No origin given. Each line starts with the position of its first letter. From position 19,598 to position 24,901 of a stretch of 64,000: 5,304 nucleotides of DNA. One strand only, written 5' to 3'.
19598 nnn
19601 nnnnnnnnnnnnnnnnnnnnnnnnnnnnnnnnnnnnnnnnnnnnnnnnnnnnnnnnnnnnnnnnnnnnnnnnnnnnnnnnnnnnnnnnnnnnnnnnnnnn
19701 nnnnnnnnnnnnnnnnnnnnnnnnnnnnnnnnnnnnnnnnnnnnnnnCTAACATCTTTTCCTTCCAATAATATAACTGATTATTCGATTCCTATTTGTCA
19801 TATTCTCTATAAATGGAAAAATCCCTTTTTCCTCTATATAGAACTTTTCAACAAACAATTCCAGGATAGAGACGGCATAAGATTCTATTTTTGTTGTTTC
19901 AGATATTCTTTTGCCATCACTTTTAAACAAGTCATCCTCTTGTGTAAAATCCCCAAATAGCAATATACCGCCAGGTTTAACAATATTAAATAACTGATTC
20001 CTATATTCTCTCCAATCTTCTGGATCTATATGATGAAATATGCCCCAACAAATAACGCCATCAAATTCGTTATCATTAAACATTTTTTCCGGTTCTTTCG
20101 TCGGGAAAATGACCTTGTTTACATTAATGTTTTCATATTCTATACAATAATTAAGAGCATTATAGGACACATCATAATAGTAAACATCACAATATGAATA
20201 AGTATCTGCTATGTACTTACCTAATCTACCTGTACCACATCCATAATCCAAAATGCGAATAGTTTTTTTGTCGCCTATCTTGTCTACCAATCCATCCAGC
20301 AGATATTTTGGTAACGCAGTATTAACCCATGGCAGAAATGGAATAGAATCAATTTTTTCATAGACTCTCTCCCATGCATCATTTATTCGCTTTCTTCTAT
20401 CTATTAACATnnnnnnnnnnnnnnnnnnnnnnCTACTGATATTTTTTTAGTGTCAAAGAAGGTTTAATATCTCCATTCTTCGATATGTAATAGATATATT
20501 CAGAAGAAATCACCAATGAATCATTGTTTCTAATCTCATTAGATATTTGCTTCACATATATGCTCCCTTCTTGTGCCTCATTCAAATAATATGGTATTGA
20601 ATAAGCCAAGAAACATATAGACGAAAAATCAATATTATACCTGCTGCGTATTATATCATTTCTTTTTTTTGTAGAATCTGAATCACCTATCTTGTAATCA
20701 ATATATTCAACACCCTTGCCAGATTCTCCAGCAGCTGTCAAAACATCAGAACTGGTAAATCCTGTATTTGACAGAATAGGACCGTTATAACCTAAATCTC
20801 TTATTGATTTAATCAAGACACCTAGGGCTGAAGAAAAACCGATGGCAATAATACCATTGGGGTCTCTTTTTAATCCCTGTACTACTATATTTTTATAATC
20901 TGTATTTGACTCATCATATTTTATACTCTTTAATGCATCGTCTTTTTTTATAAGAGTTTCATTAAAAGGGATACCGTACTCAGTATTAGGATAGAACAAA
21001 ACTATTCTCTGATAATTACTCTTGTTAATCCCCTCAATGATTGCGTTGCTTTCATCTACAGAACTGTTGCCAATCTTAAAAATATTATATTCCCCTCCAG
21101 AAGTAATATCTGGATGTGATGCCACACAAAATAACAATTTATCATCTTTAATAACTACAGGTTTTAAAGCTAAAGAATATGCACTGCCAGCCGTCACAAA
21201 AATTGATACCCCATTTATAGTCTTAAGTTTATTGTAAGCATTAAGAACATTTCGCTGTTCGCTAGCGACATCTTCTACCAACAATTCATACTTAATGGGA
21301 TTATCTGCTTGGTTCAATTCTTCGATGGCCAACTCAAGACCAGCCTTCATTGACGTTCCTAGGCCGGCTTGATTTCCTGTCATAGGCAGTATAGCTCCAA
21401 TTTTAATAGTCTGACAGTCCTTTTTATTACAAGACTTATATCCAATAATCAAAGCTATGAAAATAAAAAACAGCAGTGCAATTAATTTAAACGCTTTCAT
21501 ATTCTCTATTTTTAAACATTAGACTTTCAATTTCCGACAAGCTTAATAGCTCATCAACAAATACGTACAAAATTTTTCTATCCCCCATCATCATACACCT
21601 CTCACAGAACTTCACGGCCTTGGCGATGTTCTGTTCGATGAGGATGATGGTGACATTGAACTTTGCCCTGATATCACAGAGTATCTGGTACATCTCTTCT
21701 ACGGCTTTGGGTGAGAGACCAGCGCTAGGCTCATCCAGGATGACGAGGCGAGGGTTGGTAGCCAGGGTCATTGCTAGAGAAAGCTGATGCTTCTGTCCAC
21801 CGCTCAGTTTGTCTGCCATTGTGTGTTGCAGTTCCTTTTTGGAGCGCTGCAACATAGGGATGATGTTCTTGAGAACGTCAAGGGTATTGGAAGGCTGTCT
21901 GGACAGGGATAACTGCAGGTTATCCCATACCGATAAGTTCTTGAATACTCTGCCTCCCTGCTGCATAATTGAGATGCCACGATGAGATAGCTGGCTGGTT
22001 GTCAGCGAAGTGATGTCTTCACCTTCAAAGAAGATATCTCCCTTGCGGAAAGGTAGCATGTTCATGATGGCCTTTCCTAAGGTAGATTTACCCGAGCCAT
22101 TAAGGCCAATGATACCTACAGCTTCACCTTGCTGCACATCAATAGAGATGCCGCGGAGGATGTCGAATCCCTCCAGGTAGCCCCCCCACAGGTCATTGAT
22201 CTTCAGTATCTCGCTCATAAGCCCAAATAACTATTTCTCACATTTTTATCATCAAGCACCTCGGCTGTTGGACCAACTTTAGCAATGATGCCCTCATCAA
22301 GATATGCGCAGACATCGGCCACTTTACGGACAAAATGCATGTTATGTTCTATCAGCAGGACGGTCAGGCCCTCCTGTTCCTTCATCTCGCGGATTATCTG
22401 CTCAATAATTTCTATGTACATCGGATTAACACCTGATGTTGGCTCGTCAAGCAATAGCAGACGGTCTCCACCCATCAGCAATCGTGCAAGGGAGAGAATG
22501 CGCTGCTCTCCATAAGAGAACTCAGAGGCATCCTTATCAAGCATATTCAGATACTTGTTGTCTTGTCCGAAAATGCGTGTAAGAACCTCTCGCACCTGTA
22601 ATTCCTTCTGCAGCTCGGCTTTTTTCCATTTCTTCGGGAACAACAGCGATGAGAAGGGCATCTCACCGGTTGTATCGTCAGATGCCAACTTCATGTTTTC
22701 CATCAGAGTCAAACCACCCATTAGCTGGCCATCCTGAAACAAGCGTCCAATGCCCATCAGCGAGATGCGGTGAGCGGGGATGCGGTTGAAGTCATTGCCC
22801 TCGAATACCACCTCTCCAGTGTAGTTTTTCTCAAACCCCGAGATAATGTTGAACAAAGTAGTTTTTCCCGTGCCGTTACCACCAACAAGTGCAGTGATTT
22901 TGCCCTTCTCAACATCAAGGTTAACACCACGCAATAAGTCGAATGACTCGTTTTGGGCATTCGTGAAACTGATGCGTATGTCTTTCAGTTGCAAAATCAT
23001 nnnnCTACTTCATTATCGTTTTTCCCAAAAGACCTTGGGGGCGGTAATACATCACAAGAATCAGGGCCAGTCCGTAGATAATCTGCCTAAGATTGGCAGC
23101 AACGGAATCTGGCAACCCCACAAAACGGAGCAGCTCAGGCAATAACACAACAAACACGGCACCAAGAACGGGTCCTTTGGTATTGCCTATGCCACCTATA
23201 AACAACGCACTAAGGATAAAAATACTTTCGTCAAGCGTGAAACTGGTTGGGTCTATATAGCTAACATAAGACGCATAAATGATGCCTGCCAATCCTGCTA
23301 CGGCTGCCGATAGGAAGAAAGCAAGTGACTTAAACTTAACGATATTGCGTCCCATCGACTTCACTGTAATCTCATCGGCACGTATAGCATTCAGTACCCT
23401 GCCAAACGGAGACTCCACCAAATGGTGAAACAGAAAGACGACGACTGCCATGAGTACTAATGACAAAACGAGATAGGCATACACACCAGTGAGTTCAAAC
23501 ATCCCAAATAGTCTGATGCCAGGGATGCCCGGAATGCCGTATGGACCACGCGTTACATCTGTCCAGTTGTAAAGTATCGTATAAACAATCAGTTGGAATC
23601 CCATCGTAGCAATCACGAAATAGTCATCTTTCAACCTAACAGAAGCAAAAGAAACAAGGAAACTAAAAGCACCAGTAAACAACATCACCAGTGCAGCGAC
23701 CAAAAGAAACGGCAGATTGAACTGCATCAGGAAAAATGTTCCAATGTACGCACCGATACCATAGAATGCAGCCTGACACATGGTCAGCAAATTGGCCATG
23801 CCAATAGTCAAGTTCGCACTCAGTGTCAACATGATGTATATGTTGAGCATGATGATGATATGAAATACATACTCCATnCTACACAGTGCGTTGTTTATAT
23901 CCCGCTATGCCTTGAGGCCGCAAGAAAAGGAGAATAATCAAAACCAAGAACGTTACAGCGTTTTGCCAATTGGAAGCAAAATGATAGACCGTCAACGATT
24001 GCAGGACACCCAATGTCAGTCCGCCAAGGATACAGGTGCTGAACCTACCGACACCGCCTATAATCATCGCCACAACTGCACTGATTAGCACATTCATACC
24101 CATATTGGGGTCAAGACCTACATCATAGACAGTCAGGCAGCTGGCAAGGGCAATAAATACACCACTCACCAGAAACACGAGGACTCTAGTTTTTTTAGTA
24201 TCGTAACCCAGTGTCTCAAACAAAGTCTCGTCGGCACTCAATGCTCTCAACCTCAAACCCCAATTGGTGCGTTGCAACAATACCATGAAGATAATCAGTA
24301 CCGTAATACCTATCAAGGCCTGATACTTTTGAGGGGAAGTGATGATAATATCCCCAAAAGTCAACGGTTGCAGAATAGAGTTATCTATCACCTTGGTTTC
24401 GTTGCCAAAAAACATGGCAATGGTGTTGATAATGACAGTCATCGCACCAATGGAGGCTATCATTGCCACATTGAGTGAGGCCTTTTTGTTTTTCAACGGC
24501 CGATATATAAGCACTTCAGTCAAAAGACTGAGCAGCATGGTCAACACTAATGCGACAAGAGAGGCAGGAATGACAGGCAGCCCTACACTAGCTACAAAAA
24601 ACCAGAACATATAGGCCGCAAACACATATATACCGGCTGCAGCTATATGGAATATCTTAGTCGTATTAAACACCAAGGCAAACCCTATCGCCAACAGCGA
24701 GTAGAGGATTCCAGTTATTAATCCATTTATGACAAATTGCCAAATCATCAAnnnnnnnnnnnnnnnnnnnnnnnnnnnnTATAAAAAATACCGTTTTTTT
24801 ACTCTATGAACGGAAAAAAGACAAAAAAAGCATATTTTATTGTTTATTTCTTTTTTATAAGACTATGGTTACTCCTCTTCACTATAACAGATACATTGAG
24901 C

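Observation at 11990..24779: Ten-gene 'import-modify-sense-membrane effector' operon with no DNA-binding output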

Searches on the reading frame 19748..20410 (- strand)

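Call 4: search_protein_families(library=pfam, proteins=[window:19748-20410:-], max_evalue=0.01)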
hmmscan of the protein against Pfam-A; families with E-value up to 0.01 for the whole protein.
window:19748-20410:- (220 aa): 9 families
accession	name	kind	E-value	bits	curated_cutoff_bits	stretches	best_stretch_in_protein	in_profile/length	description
PF13649.12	Methyltransf_25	-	3.8e-15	56.8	27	1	53-148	1-97/97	Methyltransferase domain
PF13489.12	Methyltransf_23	-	4.7e-15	56.2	27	1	37-160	8-124/164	Methyltransferase domain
PF08242.18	Methyltransf_12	-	3.9e-14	53.6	30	1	54-150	1-98/98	Methyltransferase domain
PF08241.18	Methyltransf_11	-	4.5e-13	50.1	21.2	1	54-152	1-95/95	Methyltransferase domain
PF13847.12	Methyltransf_31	-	1.3e-11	44.8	27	1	48-173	2-126/145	Methyltransferase domain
PF02353.26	CMAS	-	5.3e-08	32.9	27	1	39-161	52-173/273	Mycolic acid cyclopropane synthetase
PF05175.20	MTS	-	1.1e-06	28.8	23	1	41-126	23-109/170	Methyltransferase small domain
PF01209.24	Ubie_methyltran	-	0.00051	19.9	20.1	1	41-156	39-155/233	ubiE/COQ5 methyltransferase family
PF01739.24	CheR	-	0.0063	16.4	27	0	113-154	134-175/195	CheR methyltransferase, SAM binding domain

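Call 5: search_protein_families(library=padloc, proteins=[window:19748-20410:-], max_evalue=0.1)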
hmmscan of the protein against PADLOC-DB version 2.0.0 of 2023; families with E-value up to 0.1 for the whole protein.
window:19748-20410:- (220 aa): 1 family
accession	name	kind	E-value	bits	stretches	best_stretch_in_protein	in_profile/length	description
PDLC04134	mad2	-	3e-15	54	1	34-185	276-425/492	mads_2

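Call 6: search_protein_families(library=ncbifam, proteins=[window:19748-20410:-], max_evalue=0.1)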
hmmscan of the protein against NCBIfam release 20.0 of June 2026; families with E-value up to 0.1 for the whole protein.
window:19748-20410:- (220 aa): 32 families (the best 25 are shown)
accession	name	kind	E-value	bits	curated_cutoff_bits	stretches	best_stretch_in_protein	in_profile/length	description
TIGR02072.1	BioC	equivalog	6.5e-11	42.5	184.95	1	35-158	21-138/244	malonyl-ACP O-methyltransferase BioC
NF040703.1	cyclopro_CfaB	exception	3.5e-10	39.2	650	1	39-158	149-269/393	C17 cyclopropane fatty acid synthase CfaB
NF008686.0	PRK11705.1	equivalog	1.7e-09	37.2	400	1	39-157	157-270/383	cyclopropane fatty acyl phospholipid synthase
TIGR01983.1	UbiG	equivalog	2.8e-07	30.1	102.95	1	48-153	48-152/228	bifunctional 2-polyprenyl-6-hydroxyphenol methylase/3-demethylubiquinol 3-O-methyltransferase UbiG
TIGR01934.1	MenG_MenH_UbiE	subfamily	1.7e-06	27.5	158.35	1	41-163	31-152/223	ubiquinone/menaquinone biosynthesis methyltransferase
NF053839.1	CPFASynBruc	equivalog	4.8e-06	25.8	600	1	48-159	173-283/410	cyclopropane fatty acid synthase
NF045667.1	MTase_DVU1556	equivalog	5.2e-06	26.1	155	1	44-163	17-130/213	DVU_1556 family methyltransferase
NF041537.1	ArsM_AhpD_UU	exception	5.2e-06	25.5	510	1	52-181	79-209/345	arsenite methyltransferase/AhpD domain selenoprotein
NF041536.1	ArsM_DUF2284_UU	exception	6.1e-06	24.8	575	1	51-181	78-209/459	arsenite methyltransferase/DUF2284 domain selenoprotein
TIGR03534.1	RF_mod_PrmC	equivalog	1.6e-05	24.5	199.1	1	37-117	76-158/253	peptide chain release factor N(5)-glutamine methyltransferase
NF043040.1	corrin_prot_MT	hypoth_equivalog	1.8e-05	24.3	180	1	49-157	41-152/216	corrinoid protein-associated methyltransferase CpaM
NF045825.1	FAmtase_mtf2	equivalog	2.1e-05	23.9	400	1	49-163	58-169/248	fatty-acid O-methyltransferase Mtf2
NF010703.0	PRK14103.1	equivalog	2.6e-05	23.8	320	1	40-91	20-70/256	trans-aconitate 2-methyltransferase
TIGR02021.1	BchM-ChlM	equivalog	3.7e-05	23.3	158.9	1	41-174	44-177/218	magnesium protoporphyrin IX methyltransferase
NF045823.1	PthPhpthDimycoMt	equivalog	4.6e-05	22.7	300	1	50-162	67-176/256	phthiotriol/phenolphthiotriol dimycocerosates methyltransferase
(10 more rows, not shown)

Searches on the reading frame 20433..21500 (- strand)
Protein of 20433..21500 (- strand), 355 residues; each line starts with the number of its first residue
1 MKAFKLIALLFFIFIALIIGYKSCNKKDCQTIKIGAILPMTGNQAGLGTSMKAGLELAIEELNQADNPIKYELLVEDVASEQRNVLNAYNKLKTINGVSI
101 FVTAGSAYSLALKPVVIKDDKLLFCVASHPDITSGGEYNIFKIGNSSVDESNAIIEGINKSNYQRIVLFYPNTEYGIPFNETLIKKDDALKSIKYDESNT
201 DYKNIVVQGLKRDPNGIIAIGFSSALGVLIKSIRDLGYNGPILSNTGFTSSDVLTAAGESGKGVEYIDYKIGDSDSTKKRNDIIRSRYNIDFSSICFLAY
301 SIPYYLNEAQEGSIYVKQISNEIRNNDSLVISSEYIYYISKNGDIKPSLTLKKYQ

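Call 4: search_protein_families(library=pfam, proteins=[window:20433-21500:-], max_evalue=0.01)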
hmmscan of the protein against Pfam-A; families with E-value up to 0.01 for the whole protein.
window:20433-21500:- (355 aa): 3 families
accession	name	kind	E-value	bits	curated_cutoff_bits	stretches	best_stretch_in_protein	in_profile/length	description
PF13458.12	Peripla_BP_6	-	4.4e-23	82.9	31.7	1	31-273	1-252/343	Periplasmic binding protein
PF01094.35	ANF_receptor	-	7e-07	29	25.4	1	53-255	4-223/353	Receptor family ligand binding region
PF13433.12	Peripla_BP_5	-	1.8e-05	24.4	27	1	32-125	1-97/363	Periplasmic binding protein domain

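Call 5: search_protein_families(library=padloc, proteins=[window:20433-21500:-], max_evalue=0.1)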
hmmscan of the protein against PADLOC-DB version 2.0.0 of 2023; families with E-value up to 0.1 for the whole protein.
window:20433-21500:- (355 aa): 0 families

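Call 6: search_protein_families(library=ncbifam, proteins=[window:20433-21500:-], max_evalue=0.1)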
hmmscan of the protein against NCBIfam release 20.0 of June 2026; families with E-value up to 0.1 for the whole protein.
window:20433-21500:- (355 aa): 4 families
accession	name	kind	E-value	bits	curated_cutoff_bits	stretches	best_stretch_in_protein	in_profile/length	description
NF011933.0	PRK15404.1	subfamily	2.1e-06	27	477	1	19-264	14-268/370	high-affinity branched-chain amino acid ABC transporter substrate-binding protein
TIGR03407.1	urea_ABC_UrtA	exception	0.00023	20.2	492.75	1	32-177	1-153/361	urea ABC transporter substrate-binding protein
TIGR03669.1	urea_ABC_arch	equivalog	0.021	13.8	494.8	1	32-126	1-98/375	urea ABC transporter substrate-binding protein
NF002173.0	PRK01021.1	equivalog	0.054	12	1033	1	201-243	298-340/610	lipid-A-disaccharide synthase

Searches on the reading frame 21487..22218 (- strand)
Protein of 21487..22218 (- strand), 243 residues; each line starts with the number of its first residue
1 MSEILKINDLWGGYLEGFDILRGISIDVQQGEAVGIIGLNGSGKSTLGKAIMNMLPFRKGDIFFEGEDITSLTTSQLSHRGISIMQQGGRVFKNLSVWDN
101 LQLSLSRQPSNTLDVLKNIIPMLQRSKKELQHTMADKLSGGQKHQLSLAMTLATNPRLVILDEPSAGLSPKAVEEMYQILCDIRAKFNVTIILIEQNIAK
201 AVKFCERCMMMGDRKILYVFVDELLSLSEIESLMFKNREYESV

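Call 4: search_protein_families(library=pfam, proteins=[window:21487-22218:-], max_evalue=0.01)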
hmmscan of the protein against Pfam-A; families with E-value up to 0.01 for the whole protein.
window:21487-22218:- (243 aa): 7 families
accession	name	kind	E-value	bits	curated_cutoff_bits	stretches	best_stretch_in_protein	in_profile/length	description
PF00005.33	ABC_tran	-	5.7e-29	101.9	25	1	21-165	1-136/137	ABC transporter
PF13304.12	AAA_21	-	1.3e-09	39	27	2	126-183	226-286/304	AAA domain, putative AbiEii toxin, Type IV TA system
PF02463.25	SMC_N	-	2.8e-09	37.2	40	1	32-205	25-208/220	RecF/RecN/SMC N terminal domain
PF13401.12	AAA_22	-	1.5e-05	25.7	27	1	36-196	10-123/130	AAA domain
PF13555.12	AAA_29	-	0.00071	19.7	27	1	25-55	16-46/61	P-loop containing region of AAA domain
PF13558.12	SbcC_Walker_B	-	0.0067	17.1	27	0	130-180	25-88/90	SbcC/RAD50-like, Walker B motif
PF13476.12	AAA_23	-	0.008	17.3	27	0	15-52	4-40/201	AAA domain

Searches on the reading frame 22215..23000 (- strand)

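Call 4: search_protein_families(library=pfam, proteins=[window:22215-23000:-], max_evalue=0.01)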
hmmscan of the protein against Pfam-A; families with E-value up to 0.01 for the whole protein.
window:22215-23000:- (261 aa): 6 families
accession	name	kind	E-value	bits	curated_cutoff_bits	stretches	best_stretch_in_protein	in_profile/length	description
PF00005.33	ABC_tran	-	4e-30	105.6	25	1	23-189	1-137/137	ABC transporter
PF13304.12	AAA_21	-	7.2e-12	46.4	27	2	158-217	235-296/304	AAA domain, putative AbiEii toxin, Type IV TA system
PF13476.12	AAA_23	-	0.00022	22.3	27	1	18-54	13-40/201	AAA domain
PF09818.15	ABC_ATPase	-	0.00048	19.7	23.2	0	29-53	76-99/283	P-loop domain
PF13175.12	AAA_15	-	0.0063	16.6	32.1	1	26-71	17-65/374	AAA ATPase domain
PF03193.22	RsgA_GTPase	-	0.007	16.7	30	0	29-64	103-137/174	RsgA GTPase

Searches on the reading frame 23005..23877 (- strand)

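Call 4: search_protein_families(library=pfam, proteins=[window:23005-23877:-], max_evalue=0.01)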
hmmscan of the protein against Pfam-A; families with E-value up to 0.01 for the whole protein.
window:23005-23877:- (290 aa): 1 family
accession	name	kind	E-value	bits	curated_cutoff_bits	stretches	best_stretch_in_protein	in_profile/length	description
PF02653.21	BPD_transp_2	-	4.9e-40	137.8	26.8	1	4-276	2-269/269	Branched-chain amino acid transport system / permease component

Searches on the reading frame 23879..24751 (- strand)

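Call 4: search_protein_families(library=pfam, proteins=[window:23879-24751:-], max_evalue=0.01)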
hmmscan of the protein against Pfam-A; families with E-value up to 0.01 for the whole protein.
window:23879-24751:- (290 aa): 1 family
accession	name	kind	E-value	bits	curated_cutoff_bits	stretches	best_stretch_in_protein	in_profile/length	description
PF02653.21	BPD_transp_2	-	7.1e-38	130.7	26.8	1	7-275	2-269/269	Branched-chain amino acid transport system / permease component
